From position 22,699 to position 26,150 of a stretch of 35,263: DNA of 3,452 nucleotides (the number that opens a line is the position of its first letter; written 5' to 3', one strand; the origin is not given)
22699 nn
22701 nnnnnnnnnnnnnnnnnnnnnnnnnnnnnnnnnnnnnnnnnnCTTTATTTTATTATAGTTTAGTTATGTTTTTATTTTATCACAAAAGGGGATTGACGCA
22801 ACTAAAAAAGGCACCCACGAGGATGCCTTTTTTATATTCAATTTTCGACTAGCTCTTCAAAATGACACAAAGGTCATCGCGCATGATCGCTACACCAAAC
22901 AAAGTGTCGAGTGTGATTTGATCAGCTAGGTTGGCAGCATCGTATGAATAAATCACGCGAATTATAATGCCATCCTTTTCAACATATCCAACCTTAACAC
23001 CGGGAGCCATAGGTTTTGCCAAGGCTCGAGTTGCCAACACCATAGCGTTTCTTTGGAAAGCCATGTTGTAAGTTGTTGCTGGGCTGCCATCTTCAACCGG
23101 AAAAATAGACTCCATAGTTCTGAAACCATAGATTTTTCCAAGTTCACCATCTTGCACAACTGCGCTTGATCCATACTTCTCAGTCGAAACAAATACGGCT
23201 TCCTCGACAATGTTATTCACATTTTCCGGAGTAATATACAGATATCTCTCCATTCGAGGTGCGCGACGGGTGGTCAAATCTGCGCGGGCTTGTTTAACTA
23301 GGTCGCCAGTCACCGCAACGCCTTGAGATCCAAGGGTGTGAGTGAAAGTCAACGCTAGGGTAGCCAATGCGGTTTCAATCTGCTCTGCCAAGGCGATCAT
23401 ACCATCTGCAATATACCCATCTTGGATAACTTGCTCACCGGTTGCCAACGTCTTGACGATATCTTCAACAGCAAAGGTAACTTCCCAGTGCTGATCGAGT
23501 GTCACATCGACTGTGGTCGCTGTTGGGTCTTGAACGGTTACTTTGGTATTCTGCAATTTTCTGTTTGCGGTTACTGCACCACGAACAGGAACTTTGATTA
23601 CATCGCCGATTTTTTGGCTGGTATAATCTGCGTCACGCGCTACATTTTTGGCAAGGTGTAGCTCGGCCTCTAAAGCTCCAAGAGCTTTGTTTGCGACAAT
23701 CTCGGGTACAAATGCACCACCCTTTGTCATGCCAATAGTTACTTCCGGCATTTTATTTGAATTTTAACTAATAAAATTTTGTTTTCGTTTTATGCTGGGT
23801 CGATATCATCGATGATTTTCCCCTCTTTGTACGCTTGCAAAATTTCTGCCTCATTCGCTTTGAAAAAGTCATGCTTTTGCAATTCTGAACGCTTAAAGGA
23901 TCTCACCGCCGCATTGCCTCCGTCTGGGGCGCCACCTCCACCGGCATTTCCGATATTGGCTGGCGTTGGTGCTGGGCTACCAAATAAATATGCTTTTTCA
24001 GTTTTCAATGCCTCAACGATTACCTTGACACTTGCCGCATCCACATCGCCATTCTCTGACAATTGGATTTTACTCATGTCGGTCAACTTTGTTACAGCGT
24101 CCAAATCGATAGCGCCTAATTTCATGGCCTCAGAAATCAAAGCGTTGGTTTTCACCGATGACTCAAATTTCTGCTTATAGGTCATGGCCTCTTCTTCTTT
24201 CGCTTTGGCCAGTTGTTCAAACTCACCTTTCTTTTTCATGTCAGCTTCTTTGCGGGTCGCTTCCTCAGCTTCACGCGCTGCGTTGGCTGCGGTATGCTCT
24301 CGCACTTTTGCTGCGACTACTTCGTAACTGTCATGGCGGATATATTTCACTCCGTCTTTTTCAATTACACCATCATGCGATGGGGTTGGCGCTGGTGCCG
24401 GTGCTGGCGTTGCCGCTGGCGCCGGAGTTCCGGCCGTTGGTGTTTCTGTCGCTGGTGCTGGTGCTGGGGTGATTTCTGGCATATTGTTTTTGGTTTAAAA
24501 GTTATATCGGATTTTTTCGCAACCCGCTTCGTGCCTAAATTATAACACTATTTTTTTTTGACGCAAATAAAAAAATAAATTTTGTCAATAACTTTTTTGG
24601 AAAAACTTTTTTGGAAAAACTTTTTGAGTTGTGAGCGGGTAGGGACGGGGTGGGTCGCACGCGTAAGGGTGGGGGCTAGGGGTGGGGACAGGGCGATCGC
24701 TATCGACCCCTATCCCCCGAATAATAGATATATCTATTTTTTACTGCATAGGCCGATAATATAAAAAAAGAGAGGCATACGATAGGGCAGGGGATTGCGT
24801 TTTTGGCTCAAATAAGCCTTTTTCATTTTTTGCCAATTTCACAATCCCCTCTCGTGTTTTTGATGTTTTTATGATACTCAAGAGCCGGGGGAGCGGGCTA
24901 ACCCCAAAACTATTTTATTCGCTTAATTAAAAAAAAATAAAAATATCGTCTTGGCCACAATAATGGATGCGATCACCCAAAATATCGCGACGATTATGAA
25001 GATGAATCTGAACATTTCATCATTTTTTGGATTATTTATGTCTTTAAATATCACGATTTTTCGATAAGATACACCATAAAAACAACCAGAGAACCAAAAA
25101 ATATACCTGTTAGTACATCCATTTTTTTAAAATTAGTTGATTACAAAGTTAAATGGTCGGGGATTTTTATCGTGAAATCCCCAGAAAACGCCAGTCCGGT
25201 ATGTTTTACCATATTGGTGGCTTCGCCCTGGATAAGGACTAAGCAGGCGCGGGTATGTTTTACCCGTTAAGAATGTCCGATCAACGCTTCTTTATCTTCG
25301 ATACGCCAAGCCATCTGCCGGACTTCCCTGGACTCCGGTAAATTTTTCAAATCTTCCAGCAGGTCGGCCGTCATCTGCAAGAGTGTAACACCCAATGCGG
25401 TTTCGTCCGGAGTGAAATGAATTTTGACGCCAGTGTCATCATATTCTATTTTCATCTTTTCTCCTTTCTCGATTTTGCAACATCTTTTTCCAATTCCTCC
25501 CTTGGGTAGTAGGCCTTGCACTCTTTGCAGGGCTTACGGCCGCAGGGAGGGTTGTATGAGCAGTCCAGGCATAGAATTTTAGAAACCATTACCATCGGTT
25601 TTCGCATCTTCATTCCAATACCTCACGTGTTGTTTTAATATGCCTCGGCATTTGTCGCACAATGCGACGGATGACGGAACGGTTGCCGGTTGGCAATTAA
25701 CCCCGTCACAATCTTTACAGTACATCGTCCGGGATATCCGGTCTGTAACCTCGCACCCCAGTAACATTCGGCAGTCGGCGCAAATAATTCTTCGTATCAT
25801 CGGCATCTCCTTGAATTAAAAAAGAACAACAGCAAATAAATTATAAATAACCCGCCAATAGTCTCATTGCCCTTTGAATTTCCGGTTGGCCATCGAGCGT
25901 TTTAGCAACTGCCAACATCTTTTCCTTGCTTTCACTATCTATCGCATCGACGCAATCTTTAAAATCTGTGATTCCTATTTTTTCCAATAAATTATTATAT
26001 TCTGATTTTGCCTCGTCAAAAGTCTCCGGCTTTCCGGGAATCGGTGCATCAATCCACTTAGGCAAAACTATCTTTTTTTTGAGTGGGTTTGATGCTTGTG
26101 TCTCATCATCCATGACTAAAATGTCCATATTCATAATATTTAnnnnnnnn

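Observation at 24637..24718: Tandem G-quadruplex motifs that are also a C-rich rut-like tract, with a competing hairpin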

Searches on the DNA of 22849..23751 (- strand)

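Call 44: search_rna_families(sources=[L006, L008, L010, L012, L014, L015, L021, L023, L025, L026, L027, L028, L040, L005, L018], threshold=gathering)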
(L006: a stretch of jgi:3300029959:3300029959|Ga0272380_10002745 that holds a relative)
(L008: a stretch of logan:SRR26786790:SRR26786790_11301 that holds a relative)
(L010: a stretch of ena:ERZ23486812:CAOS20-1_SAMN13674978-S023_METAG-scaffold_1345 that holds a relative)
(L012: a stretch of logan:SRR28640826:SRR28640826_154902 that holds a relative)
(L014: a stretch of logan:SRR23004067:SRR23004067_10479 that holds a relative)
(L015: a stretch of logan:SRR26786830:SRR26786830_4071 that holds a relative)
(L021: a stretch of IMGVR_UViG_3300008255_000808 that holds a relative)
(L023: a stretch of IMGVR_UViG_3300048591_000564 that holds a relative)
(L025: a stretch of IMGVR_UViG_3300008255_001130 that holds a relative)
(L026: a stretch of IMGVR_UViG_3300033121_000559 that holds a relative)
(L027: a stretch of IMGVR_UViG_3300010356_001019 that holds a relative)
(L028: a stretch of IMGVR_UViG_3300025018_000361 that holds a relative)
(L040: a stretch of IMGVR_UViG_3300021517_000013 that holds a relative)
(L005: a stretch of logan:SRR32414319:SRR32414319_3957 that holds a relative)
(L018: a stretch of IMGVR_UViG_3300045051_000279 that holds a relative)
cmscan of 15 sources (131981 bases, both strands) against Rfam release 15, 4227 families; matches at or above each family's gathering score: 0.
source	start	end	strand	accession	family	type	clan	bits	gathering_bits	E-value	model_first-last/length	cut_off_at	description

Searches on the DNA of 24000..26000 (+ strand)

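Call 4: search_dna_similar(query=window:24000-26000:+, collection=phages, mode=near)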
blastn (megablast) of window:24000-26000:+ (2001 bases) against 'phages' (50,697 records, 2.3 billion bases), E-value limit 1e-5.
No match.

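Call 31: search_rna_families(source=window, start=24450, end=25300, threshold=evalue, max_evalue=10)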
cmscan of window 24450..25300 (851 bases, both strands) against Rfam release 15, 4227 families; matches with E-value up to 10: 8.
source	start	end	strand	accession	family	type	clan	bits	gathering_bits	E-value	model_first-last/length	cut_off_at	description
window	24552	24604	+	RF01592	plasmodium_snoR17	Gene; snRNA; snoRNA; CD-box;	-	23.9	51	3.8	1-80/80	no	small nucleolar RNA snoR17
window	24494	24666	+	RF04088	MIR812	Gene; miRNA;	-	23.6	80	3.1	1-205/205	no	MIR812 microRNA precursor family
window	24522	24640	+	RF01005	MIR530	Gene; miRNA;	-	21.1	85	0.24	1-172/172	no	MIR530 microRNA precursor family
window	24905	25023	-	RF02060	STnc410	Gene; sRNA;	-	20.5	50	0.057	1-158/158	no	Enterobacterial sRNA STnc410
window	24911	24985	+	RF02330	TtnuHACA23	Gene; snRNA; snoRNA; HACA-box;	-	18.7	100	7.6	1-135/135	no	Tetrahymena snoRNA TtnuHACA23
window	24669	24720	+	RF03964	mir-H1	Gene; miRNA;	-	18.1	97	4.6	1-85/85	no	mir-H1 microRNA precursor family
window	24837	24916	-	RF02248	Six3os1_3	Gene; lncRNA;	-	18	40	0.038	1-75/75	no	Six3os1 conserved region 3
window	24901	24955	-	RF03315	mir-723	Gene; miRNA;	-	17.1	63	3.4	1-60/60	no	mir-723 microRNA precursor family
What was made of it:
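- On Any described RNA family (Rfam 15): Only chance-level hits appear at E up to 10 (call 31).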
